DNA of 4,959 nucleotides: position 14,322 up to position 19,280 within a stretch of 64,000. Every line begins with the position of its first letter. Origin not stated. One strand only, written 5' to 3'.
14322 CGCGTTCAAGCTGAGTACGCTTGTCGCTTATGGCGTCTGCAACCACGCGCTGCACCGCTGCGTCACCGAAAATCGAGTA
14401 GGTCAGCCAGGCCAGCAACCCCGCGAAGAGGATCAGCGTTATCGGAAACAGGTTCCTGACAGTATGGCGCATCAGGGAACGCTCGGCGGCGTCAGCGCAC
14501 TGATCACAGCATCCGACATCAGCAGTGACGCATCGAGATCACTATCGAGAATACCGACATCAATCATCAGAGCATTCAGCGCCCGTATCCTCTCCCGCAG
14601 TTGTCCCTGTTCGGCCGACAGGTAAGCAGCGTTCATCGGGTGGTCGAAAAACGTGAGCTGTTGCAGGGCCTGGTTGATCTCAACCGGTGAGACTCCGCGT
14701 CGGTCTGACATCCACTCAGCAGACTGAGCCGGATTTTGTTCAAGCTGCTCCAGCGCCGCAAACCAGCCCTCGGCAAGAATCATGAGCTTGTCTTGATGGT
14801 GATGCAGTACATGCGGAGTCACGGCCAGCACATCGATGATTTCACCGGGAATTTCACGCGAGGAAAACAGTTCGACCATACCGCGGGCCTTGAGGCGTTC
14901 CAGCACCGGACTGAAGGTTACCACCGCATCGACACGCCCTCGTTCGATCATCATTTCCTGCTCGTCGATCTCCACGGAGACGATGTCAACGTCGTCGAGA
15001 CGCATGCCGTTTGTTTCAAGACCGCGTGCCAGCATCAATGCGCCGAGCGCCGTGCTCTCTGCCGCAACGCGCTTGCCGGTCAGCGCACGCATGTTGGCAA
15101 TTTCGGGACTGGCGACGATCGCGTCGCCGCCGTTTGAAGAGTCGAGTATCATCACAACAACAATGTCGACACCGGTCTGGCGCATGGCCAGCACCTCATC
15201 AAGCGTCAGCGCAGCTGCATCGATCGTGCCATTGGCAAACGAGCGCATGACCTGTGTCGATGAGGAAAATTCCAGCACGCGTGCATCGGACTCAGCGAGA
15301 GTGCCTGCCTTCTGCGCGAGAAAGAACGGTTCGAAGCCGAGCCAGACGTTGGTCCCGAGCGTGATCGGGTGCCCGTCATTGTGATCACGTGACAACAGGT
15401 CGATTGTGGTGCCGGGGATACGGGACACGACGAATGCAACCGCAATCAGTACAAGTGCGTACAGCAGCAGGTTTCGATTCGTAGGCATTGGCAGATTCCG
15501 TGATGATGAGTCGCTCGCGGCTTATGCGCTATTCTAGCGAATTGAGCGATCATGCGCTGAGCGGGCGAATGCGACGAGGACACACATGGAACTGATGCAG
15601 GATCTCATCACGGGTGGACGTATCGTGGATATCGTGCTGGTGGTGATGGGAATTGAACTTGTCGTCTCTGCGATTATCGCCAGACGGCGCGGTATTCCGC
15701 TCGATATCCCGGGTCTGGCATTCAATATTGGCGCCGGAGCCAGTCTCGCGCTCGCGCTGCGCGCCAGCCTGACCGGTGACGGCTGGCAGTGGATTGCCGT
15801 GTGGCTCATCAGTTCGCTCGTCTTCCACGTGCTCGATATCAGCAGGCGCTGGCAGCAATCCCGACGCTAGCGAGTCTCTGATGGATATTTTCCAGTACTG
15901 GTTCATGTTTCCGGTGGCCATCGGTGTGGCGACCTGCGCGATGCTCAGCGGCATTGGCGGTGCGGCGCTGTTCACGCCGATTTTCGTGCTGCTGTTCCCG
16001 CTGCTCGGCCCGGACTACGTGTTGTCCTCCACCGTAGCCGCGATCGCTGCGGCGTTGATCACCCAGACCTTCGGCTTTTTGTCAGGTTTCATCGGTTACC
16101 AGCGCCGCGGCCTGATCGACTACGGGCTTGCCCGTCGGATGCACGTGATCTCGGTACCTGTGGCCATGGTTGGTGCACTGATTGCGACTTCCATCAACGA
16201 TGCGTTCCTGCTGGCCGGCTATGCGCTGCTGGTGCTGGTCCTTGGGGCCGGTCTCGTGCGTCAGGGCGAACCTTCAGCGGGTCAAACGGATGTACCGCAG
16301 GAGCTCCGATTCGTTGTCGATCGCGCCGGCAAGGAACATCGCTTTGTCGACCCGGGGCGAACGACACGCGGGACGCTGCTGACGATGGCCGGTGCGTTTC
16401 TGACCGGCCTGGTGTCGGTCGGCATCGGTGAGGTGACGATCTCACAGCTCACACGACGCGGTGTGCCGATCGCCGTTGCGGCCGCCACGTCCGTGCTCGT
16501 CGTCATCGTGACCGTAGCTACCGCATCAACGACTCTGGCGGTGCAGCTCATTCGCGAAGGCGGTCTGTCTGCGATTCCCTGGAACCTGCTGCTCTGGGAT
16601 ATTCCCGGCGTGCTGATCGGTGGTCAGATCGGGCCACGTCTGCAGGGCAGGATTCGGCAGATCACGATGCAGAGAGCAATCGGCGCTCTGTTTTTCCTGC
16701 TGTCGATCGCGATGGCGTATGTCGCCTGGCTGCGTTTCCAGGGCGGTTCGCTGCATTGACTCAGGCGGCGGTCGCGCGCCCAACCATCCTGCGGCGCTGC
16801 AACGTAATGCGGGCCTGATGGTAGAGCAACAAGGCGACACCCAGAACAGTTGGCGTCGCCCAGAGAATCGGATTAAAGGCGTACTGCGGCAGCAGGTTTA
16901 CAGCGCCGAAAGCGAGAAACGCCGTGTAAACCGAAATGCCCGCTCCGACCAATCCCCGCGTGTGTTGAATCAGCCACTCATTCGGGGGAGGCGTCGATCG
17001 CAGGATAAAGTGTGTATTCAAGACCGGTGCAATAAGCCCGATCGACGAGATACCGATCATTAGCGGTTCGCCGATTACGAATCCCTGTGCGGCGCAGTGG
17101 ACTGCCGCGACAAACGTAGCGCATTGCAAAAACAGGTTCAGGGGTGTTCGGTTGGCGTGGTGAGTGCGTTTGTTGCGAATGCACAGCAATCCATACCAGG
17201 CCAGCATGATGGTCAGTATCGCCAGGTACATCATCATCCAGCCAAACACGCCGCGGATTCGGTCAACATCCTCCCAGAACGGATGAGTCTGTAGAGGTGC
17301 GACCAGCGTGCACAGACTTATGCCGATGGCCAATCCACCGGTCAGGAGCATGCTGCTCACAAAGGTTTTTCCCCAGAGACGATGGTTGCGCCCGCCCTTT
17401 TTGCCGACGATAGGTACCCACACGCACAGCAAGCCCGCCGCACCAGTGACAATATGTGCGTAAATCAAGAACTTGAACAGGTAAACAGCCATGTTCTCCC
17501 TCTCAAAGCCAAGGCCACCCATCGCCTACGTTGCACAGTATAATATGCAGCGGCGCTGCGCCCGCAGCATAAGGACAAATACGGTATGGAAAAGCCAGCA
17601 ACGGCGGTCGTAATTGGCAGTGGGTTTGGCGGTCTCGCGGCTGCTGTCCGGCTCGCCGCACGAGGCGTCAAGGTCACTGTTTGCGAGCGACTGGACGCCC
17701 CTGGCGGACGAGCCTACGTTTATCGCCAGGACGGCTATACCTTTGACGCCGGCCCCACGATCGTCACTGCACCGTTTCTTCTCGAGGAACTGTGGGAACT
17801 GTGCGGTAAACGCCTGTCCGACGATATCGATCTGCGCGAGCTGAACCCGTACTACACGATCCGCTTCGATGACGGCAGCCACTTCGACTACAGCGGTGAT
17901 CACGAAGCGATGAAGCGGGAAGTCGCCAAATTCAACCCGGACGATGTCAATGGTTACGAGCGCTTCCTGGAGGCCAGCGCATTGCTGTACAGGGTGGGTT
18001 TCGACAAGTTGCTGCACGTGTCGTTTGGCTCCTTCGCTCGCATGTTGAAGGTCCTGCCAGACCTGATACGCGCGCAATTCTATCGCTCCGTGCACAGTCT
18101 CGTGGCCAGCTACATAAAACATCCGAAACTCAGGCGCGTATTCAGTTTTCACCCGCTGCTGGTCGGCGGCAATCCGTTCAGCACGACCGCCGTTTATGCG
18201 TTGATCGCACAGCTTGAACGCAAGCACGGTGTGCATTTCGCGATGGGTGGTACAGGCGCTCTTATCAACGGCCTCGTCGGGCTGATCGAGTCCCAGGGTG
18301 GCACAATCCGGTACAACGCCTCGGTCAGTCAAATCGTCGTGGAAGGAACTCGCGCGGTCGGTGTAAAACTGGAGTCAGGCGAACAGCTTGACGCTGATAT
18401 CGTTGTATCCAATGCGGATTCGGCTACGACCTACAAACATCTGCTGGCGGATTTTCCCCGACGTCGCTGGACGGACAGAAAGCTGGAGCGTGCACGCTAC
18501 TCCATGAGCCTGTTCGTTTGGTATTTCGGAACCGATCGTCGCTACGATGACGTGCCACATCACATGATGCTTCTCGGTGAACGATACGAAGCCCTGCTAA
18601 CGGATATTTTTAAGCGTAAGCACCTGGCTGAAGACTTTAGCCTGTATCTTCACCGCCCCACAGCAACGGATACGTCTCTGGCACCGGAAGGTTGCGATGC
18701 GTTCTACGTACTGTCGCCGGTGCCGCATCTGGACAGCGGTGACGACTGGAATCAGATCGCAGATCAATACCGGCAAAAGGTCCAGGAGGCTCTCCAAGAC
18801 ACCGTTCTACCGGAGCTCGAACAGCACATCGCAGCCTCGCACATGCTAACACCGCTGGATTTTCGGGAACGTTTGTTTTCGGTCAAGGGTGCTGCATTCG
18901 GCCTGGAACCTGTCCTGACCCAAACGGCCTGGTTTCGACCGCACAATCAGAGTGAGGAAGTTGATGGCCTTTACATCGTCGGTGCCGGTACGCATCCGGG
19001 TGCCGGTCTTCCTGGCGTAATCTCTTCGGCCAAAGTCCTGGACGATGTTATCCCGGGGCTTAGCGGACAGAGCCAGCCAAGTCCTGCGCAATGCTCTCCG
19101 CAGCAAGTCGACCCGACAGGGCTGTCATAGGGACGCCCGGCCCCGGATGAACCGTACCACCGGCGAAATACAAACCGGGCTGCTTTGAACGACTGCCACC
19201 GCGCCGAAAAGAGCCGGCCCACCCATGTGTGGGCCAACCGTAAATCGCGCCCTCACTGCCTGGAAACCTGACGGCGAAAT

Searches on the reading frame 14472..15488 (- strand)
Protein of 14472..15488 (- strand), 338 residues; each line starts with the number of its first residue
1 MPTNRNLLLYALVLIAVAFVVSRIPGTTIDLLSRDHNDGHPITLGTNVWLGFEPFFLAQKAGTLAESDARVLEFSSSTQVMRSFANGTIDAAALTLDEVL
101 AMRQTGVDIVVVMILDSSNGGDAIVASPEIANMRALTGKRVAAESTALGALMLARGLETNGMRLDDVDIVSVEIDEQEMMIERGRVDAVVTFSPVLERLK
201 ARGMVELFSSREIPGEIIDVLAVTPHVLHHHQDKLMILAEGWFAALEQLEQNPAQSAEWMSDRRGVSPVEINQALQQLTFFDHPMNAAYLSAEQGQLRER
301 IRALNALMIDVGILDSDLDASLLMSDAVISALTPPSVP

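Call 6: search_protein_families(library=ncbifam, proteins=[window:14472-15488:-], max_evalue=0.00001)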
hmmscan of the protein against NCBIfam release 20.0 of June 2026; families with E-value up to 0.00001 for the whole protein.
window:14472-15488:- (338 aa): 4 families
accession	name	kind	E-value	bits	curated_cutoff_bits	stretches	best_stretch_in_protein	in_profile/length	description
TIGR01728.1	SsuA_fam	subfamily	3.9e-29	101.8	163.5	1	42-321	1-281/290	aliphatic sulfonate ABC transporter substrate-binding protein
TIGR03427.1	ABC_peri_uca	equivalog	1.8e-27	96.4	333.9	1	71-315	39-286/328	putative urea ABC transporter substrate-binding protein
TIGR01729.1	taurine_ABC_bnd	equivalog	3.3e-10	39.9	304.25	1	53-210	10-172/300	taurine ABC transporter substrate-binding protein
NF008553.0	PRK11480.1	equivalog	1.5e-08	34.3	490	1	57-269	38-252/320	taurine ABC transporter substrate-binding protein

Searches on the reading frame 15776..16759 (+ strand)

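Call 6: search_protein_families(library=ncbifam, proteins=[window:15776-16759:+], max_evalue=0.00001)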
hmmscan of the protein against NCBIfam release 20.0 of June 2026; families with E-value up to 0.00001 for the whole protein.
window:15776-16759:+ (327 aa): 0 families

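Call 39: search_protein_families(library=pfam, proteins=[window:15776-16759:+], max_evalue=0.01)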
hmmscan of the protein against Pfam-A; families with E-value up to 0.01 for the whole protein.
window:15776-16759:+ (327 aa): 1 family
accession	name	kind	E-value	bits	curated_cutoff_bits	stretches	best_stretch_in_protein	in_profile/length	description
PF01925.25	TauE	-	2.8e-29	102.9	32.6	1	45-313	2-237/237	Sulfite exporter TauE/SafE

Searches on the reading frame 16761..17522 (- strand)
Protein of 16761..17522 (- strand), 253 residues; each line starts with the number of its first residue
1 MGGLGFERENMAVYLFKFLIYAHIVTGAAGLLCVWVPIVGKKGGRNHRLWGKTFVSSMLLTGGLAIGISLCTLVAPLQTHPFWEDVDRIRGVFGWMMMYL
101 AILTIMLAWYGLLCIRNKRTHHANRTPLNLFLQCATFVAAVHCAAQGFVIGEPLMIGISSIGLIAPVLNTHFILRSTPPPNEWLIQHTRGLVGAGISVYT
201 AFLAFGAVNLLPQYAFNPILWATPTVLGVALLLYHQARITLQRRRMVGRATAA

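Call 6: search_protein_families(library=ncbifam, proteins=[window:16761-17522:-], max_evalue=0.00001)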
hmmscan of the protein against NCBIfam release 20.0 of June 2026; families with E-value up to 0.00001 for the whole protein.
window:16761-17522:- (253 aa): 0 families

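Call 39: search_protein_families(library=pfam, proteins=[window:16761-17522:-], max_evalue=0.01)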
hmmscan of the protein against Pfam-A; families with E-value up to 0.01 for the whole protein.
window:16761-17522:- (253 aa): 0 families

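Call 99: search_solved_structures(query=A8, max_evalue=10)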
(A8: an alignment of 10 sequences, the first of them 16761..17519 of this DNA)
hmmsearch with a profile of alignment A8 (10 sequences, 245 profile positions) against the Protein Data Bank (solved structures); distinct sequences matched with E-value up to 10: 1.
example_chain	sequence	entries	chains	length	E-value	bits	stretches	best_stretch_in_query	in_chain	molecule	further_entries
11ts_A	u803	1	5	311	1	11.8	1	88-162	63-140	alpha/beta-hydrolase macrolide esterase EstT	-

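Call 100: search_protein_families(library=pfam, alignment_id=A8, max_evalue=10)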
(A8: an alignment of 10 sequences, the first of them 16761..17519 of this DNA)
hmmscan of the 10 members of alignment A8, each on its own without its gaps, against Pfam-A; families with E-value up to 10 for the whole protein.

A. member 1, window:16761-17519:- (252 aa): 3 families
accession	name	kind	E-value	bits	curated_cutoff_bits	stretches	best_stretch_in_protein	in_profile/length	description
PF10067.14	DUF2306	-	0.1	13.2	31.6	1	19-117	1-87/147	Predicted membrane protein (DUF2306)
PF03419.18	Peptidase_U4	-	0.71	9.6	28.4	1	18-132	58-155/284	Sporulation factor SpoIIGA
PF01529.25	DHHC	-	0.74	10.3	28.7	1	91-154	50-114/133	DHHC palmitoyltransferase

B. families by the number of members that match (of 10 scanned): 17 families
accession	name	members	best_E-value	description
PF10067.14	DUF2306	9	0.00029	Predicted membrane protein (DUF2306)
PF20556.3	DUF6768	2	0.26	Family of unknown function (DUF6768)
PF04971.17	Phage_holin_2_1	2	0.29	Bacteriophage P21 holin S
PF19779.4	DUF6264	2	1.4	Family of unknown function (DUF6264)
PF03994.20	DUF350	1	0.0044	Domain of Unknown Function (DUF350)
PF05449.16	Phage_holin_3_7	1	0.016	Putative 3TM holin, Phage_holin_3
PF16311.10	TMEM100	1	0.036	Transmembrane protein 100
PF19601.4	DUF6106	1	0.071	Family of unknown function (DUF6106)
PF19312.4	NtrY_N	1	0.085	NtrY N-terminal region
PF03910.19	Adeno_PV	1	0.11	Adenovirus minor core protein PV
PF01312.24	Bac_export_2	1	0.19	FlhB HrpN YscU SpaS Family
PF04238.17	DUF420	1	0.69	Protein of unknown function (DUF420)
PF03419.18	Peptidase_U4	1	0.71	Sporulation factor SpoIIGA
PF01529.25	DHHC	1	0.74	DHHC palmitoyltransferase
PF14316.11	DUF4381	1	0.96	Domain of unknown function (DUF4381)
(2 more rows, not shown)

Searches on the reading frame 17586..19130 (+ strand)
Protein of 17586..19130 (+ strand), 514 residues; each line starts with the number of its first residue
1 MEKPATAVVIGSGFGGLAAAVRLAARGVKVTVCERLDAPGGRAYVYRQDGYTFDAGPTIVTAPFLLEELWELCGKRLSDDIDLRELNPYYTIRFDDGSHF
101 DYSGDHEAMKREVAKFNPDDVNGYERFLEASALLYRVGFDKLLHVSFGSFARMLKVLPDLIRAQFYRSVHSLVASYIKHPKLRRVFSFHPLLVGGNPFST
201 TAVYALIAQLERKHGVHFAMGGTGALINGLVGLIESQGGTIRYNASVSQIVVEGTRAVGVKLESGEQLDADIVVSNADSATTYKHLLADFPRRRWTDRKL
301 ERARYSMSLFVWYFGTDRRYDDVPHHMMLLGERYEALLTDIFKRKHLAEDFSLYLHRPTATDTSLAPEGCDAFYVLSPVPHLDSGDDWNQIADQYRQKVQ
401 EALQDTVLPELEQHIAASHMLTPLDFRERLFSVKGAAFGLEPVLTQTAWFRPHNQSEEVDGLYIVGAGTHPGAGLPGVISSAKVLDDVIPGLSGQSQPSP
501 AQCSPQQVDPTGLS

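Call 6: search_protein_families(library=ncbifam, proteins=[window:17586-19130:+], max_evalue=0.00001)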
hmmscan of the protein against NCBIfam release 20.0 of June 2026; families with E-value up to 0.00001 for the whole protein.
window:17586-19130:+ (514 aa): 18 families
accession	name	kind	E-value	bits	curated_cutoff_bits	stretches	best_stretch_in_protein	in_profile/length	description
TIGR02734.1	crtI_fam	subfamily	1.4e-187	624.4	238.1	1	7-492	1-491/504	phytoene desaturase family protein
NF058655.1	CrtID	equivalog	1.4e-100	337.4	640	1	8-484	2-476/478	bifunctional phytoene desaturase/3,4-desaturase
NF045637.1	carotdesatCrtDProt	equivalog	4e-74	249.9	580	1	8-484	2-477/485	1-hydroxycarotenoid 3,4-desaturase CrtD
NF042421.1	hydcarot_desat_CrtD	equivalog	1.5e-72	244.6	500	1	6-490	3-484/487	1-hydroxycarotenoid 3,4-desaturase CrtD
TIGR02730.1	carot_isom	equivalog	9e-39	133.6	586.9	1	7-481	3-480/493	carotenoid isomerase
NF045689.1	BCarotKetCrtO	equivalog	1.5e-31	109.6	1000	2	348-478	384-526/563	beta-carotene ketolase CrtO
TIGR02733.1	desat_CrtD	equivalog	1.5e-20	73.4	549.7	2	7-61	4-58/492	C-3',4' desaturase CrtD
TIGR03467.1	HpnE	equivalog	1.1e-16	61.2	283.05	1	8-60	2-56/430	hydroxysqualene dehydroxylase HpnE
NF005560.0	PRK07233.1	equivalog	1.2e-15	57.4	252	1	7-54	3-50/435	hypothetical protein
NF005548.0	PRK07208.1-4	equivalog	3.1e-10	39.2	389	1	6-71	5-71/488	hypothetical protein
NF006130.0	PRK08274.1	equivalog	4.2e-08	32.4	369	0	209-277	117-189/467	FAD-dependent tricarballylate dehydrogenase TcuA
NF005547.0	PRK07208.1-3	equivalog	9e-08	31.3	380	0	3-56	3-56/465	hypothetical protein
NF001933.0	PRK00711.1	subfamily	1.1e-07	31.3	383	0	225-282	202-258/429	D-amino acid dehydrogenase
NF005313.0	PRK06847.1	subfamily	2.3e-07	30.1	372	0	5-35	5-35/375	hypothetical protein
NF008845.0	PRK11883.1-5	equivalog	1.8e-06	26.5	560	0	6-58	6-64/468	protoporphyrinogen oxidase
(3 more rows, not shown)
